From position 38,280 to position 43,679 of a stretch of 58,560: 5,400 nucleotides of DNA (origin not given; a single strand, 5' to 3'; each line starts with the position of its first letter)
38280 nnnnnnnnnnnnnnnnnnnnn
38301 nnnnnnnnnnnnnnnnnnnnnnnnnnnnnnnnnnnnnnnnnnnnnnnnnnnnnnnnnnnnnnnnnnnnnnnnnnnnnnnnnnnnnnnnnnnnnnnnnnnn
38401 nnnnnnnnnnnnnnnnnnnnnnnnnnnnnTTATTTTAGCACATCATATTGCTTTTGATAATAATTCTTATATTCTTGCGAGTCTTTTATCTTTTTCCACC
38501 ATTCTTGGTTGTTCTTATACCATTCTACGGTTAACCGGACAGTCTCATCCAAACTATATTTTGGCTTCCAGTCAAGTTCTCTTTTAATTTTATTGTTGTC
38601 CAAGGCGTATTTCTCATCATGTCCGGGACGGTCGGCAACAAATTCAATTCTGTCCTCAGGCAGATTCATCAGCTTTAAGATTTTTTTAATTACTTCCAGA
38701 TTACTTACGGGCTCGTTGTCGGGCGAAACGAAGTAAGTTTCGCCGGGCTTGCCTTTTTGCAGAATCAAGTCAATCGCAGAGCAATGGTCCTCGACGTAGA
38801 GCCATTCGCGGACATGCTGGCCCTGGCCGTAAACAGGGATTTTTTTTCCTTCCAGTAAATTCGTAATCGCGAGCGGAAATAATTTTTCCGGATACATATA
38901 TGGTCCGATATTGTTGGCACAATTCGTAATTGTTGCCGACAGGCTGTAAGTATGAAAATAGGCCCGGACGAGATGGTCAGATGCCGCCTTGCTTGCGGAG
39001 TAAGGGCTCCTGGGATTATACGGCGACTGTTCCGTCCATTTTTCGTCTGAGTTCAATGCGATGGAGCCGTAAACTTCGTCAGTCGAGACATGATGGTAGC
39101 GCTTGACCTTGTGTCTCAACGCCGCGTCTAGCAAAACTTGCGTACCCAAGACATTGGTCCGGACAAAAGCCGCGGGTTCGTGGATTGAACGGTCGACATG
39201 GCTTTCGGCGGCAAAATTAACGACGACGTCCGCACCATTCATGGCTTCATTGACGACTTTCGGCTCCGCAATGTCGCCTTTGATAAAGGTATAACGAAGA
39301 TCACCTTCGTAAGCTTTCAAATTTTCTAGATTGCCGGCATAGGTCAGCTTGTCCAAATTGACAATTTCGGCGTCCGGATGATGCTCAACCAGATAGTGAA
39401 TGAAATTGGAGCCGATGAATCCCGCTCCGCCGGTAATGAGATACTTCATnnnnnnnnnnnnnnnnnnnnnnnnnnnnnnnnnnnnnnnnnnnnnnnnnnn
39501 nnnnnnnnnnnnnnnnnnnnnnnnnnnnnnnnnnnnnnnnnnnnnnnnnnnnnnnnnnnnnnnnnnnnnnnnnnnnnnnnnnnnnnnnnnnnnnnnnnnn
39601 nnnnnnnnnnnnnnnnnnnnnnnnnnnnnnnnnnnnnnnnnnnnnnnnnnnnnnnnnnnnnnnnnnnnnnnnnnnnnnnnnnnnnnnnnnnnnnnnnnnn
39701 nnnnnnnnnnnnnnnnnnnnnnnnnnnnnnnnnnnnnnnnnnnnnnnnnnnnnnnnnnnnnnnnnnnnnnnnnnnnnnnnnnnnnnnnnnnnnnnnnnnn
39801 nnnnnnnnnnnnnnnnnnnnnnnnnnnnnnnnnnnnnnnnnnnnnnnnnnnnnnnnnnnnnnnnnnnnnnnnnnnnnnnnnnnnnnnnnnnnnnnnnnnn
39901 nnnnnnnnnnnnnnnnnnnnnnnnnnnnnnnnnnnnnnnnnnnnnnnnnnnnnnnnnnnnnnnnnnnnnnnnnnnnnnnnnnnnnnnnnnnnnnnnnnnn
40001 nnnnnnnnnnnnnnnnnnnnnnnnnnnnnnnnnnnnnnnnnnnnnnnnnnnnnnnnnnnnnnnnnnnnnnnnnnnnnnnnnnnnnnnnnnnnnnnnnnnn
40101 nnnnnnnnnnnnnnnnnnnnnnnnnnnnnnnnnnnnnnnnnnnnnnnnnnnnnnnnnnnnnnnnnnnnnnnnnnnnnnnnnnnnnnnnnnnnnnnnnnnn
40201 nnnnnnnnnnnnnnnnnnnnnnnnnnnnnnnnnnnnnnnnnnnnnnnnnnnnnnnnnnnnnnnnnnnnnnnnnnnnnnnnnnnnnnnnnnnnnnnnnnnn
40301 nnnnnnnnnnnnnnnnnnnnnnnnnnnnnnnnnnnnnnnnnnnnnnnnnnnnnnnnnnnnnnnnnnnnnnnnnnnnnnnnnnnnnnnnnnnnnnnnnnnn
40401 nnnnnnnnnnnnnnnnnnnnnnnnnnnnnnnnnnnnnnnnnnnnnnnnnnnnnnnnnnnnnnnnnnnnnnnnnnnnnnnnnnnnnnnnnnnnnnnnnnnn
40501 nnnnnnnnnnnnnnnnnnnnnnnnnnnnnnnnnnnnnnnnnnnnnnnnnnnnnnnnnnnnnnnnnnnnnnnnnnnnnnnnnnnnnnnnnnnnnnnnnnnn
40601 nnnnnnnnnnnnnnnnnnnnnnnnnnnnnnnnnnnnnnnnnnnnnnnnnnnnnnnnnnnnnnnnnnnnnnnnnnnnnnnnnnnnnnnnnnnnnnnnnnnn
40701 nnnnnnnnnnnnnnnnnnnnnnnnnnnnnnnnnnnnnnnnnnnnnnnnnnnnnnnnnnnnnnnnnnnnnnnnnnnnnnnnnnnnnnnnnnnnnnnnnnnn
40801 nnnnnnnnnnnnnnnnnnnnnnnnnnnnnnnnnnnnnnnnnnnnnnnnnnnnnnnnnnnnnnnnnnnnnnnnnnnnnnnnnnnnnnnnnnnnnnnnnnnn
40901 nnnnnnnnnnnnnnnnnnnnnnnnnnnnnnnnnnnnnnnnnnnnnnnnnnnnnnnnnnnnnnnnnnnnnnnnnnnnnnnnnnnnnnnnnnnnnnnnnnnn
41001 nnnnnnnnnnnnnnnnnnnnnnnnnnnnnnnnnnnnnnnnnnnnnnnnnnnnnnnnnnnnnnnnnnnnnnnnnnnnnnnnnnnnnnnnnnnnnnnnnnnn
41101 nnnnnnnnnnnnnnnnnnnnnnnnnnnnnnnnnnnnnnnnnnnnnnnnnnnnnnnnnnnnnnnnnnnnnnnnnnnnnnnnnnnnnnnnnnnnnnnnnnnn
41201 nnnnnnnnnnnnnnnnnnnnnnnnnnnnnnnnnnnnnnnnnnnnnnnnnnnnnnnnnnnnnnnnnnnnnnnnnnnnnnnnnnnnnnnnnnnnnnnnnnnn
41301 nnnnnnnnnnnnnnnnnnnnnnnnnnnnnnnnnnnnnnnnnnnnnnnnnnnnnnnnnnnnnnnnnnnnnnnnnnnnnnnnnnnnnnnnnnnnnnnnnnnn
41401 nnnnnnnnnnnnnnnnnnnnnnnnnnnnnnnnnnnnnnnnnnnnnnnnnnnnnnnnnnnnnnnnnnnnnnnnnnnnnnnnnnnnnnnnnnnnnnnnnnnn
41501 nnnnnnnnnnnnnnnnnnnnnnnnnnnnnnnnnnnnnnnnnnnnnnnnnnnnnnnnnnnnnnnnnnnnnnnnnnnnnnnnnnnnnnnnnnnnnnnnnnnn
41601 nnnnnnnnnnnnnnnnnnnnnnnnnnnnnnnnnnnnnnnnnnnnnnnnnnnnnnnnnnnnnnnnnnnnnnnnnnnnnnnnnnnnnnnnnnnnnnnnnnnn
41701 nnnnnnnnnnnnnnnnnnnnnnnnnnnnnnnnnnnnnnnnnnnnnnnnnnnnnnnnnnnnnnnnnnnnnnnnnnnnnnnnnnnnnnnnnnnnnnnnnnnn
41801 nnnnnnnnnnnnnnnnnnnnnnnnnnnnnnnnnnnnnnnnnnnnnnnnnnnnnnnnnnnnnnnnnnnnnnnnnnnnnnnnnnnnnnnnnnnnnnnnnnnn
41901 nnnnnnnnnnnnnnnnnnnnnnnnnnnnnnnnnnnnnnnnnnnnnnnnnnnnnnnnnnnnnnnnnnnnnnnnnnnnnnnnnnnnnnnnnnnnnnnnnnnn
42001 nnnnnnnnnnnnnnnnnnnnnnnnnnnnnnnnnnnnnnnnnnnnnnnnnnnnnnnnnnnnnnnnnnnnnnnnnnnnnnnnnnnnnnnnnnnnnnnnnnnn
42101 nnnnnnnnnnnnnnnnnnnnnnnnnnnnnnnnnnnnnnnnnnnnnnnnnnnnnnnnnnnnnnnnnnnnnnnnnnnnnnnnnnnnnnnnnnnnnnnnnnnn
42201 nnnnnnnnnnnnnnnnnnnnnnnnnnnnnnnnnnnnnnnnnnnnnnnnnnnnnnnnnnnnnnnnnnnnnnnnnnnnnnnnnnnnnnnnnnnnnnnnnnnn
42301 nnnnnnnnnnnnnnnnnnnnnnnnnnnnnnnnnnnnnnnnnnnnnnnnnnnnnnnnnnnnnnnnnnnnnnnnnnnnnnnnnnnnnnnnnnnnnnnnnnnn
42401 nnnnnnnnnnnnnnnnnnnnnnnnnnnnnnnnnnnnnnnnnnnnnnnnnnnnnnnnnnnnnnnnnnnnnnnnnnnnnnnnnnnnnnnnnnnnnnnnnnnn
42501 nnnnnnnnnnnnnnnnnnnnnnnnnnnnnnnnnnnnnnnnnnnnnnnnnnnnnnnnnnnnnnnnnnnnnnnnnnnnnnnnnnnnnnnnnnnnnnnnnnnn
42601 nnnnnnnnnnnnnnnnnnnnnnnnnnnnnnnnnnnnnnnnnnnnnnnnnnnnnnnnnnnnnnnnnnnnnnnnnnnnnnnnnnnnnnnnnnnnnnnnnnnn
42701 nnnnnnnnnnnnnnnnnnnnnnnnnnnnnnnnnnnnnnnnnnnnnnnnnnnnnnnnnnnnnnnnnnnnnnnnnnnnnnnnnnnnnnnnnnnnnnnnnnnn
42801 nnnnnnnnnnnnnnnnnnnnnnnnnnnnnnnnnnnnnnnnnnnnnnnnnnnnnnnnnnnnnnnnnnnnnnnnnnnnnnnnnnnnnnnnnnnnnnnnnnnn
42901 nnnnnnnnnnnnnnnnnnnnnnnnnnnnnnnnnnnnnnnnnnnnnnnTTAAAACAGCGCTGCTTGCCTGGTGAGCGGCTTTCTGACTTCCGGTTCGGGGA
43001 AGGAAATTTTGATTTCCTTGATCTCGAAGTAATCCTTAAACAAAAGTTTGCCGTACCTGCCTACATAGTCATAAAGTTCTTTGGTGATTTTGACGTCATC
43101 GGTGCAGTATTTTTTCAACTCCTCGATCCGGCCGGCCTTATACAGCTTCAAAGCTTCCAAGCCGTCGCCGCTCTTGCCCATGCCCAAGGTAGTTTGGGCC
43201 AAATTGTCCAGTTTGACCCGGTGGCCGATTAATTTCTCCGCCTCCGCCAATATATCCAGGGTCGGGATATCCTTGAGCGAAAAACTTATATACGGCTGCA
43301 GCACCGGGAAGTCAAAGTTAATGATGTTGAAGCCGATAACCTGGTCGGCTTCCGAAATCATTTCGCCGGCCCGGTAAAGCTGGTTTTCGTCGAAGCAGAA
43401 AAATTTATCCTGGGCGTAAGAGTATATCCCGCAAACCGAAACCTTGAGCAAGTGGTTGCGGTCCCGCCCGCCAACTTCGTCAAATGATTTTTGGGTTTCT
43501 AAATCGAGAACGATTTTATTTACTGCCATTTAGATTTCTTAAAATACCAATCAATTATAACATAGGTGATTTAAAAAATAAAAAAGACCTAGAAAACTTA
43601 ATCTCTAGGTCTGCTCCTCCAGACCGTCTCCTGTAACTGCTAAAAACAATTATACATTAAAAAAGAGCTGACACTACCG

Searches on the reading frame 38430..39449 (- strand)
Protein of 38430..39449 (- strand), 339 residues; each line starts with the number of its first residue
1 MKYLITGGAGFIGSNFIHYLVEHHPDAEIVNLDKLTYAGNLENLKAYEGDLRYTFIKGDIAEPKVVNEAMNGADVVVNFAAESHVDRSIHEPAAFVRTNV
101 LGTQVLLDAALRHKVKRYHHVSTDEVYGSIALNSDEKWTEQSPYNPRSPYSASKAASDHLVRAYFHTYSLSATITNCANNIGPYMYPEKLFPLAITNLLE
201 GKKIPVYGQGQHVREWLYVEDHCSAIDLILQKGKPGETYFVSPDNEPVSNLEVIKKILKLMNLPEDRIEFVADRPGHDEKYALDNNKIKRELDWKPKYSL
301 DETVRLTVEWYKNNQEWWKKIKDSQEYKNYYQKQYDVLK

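Call 96: search_protein_families(library=pfam, proteins=[window:38430-39449:-], max_evalue=0.00001)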
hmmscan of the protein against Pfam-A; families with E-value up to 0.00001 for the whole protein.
window:38430-39449:- (339 aa): 7 families
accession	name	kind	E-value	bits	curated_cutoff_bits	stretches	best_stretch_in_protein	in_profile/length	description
PF16363.11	GDP_Man_Dehyd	-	9.9e-81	272.2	27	1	4-306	1-331/332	GDP-mannose 4,6 dehydratase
PF01370.27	Epimerase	-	4.1e-65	220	20.9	1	4-240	2-238/240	NAD dependent epimerase/dehydratase family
PF01073.25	3Beta_HSD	-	1.6e-24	86.8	22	1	4-259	1-266/280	3-beta hydroxysteroid dehydrogenase/isomerase family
PF02719.21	Polysacc_synt_2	-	6.8e-18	65.3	20.2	1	4-276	2-266/293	Polysaccharide biosynthesis protein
PF07993.18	NAD_binding_4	-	4e-16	59.4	20.1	1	5-177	1-204/258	Male sterility protein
PF04321.23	RmlD_sub_bind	-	2e-14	53.8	27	1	1-168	1-143/287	RmlD substrate binding domain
PF13460.12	NAD_binding_10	-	4e-10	40.3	27.2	1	7-167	1-137/184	NAD(P)H-binding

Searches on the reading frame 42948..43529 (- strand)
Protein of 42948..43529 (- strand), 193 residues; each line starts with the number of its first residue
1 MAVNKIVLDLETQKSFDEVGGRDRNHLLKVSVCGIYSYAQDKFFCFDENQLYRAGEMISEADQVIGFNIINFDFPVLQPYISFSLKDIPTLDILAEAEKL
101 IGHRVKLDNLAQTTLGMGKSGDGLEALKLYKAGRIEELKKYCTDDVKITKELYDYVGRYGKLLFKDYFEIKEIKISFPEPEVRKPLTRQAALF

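Call 10: search_protein_families(library=pfam, proteins=[window:42948-43529:-], max_evalue=0.01)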
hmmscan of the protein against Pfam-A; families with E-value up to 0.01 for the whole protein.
window:42948-43529:- (193 aa): 3 families
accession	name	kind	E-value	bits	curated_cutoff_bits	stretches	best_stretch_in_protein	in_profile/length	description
PF13482.12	RNase_H_2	-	1.1e-07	32.4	22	1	47-155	43-163/165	RNase_H superfamily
PF10108.15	DNA_pol_B_exo2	-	1.8e-06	28.2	24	1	92-149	110-166/213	Predicted 3'-5' exonuclease related to the exonuclease domain of PolB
PF01612.26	DNA_pol_A_exo1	-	4.8e-05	23.7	23.6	1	5-155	22-167/173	3'-5' exonuclease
